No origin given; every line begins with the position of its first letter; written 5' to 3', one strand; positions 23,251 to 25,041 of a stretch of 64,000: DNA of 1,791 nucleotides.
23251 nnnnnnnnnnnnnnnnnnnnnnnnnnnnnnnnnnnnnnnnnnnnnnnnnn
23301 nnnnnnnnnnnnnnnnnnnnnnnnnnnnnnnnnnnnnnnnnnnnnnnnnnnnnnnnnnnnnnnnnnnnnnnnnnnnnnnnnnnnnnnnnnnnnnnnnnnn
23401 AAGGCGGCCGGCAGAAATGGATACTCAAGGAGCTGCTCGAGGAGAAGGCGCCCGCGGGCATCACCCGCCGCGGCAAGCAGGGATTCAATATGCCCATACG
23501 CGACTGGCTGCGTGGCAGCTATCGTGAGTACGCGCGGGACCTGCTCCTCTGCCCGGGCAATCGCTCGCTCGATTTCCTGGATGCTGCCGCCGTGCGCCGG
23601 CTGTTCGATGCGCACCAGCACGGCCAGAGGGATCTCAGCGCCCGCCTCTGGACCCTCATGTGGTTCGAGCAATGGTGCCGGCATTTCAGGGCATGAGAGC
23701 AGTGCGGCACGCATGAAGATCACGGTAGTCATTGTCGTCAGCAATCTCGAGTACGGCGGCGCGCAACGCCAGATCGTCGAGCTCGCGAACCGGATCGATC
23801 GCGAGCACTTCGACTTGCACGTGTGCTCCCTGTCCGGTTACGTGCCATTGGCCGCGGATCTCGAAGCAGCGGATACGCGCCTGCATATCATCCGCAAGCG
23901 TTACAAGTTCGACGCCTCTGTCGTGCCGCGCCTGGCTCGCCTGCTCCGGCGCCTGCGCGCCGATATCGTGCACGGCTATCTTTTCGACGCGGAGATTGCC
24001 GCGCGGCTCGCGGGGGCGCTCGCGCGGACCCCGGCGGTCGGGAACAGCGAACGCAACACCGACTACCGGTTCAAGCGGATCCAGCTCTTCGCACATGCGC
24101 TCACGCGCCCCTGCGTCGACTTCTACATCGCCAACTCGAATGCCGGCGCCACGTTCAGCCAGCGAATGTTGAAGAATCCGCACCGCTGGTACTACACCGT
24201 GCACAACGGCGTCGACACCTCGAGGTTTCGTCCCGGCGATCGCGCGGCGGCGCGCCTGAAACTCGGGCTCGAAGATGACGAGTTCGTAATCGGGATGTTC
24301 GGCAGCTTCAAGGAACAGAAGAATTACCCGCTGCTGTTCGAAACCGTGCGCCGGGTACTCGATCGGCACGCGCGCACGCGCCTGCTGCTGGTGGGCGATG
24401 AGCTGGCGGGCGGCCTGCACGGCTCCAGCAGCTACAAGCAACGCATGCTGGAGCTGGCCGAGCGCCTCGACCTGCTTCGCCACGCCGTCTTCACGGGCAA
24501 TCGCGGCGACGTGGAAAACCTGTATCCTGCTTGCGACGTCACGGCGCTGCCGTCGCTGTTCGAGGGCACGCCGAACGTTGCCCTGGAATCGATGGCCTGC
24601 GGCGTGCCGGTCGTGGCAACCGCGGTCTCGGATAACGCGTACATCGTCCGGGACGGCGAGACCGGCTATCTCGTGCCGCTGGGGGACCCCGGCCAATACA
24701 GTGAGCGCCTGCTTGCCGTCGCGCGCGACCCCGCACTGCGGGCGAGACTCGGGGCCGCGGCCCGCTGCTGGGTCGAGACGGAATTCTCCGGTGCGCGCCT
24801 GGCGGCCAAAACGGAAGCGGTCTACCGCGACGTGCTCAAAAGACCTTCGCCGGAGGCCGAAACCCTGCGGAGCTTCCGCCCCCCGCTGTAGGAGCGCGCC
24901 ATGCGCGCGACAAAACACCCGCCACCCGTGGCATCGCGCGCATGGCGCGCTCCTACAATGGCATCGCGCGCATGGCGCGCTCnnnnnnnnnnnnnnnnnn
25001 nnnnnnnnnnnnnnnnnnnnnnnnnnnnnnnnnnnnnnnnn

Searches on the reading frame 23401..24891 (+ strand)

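Call 14: search_protein_families(library=ncbifam, proteins=[window:23401-24891:+], max_evalue=0.00001)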
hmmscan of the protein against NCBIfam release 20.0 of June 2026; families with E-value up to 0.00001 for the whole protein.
window:23401-24891:+ (496 aa): 24 families
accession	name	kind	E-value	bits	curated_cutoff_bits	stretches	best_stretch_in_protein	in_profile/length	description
TIGR03088.1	stp2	hypoth_equivalog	1.2e-56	192.4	409.05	1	108-479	3-374/374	TIGR03088 family PEP-CTERM/XrtA system glycosyltransferase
TIGR03449.1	mycothiol_MshA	equivalog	1.1e-32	113.5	462.5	1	266-479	192-404/406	D-inositol-3-phosphate glycosyltransferase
TIGR03999.1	thiol_BshA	equivalog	3.1e-27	95.5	273.7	1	246-479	145-374/375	N-acetyl-alpha-D-glucosaminyl L-malate synthase BshA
NF041876.1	EPS_EpsE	equivalog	1.3e-25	90.5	400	1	267-469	191-387/389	exopolysaccharide biosynthesis GT4 family glycosyltransferase EpsE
TIGR02149.1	glgA_Coryne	subfamily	4.2e-22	78.8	302.4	1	265-479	172-391/391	glycogen synthase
TIGR04063.1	stp3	hypoth_equivalog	3.7e-21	75.5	442.05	1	267-479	185-396/397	TIGR04063 family PEP-CTERM/XrtA system glycosyltransferase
NF038229.1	Glyco4_Geo_Pelo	equivalog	7e-18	64.7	400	1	293-479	160-337/338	GPMC system family 4 glycosyltransferase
NF011726.0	PRK15179.1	equivalog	8e-17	60.8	733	1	175-475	389-691/694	Vi polysaccharide biosynthesis protein TviE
TIGR04047.1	MSMEG_0565_glyc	hypoth_equivalog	3.1e-15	56.2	259.85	1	254-476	151-372/373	MSMEG_0565 family glycosyltransferase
NF050056.1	ProtGlycPglH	equivalog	9.5e-14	51.2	600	1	105-455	1-331/354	GalNAc-alpha-(1->4)-GalNAc-alpha-(1->3)-diNAcBac-PP-undecaprenol alpha-1,4-N-acetyl-D-galactosaminyltransferase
TIGR04157.1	glyco_rSAM_CFB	subfamily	1.6e-13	50.4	400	1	266-433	197-356/406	TIGR04157 family glycosyltransferase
NF012028.0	PRK15484.1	subfamily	7.2e-13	48.4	618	1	266-425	165-325/380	lipopolysaccharide N-acetylglucosaminyltransferase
NF053787.1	GlcN_PG_synth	equivalog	1.1e-12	47.5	480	1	270-479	172-360/361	N-acetylglucosaminyl phosphatidylglycerol synthase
NF012034.0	PRK15490.1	equivalog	6.5e-12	44.6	813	1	233-425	334-520/578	Vi polysaccharide biosynthesis glycosyltransferase TviE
NF038298.1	EPS_HpsO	equivalog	6.2e-11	41.7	575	1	269-478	176-387/388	hormogonium polysaccharide biosynthesis glycosyltransferase HpsO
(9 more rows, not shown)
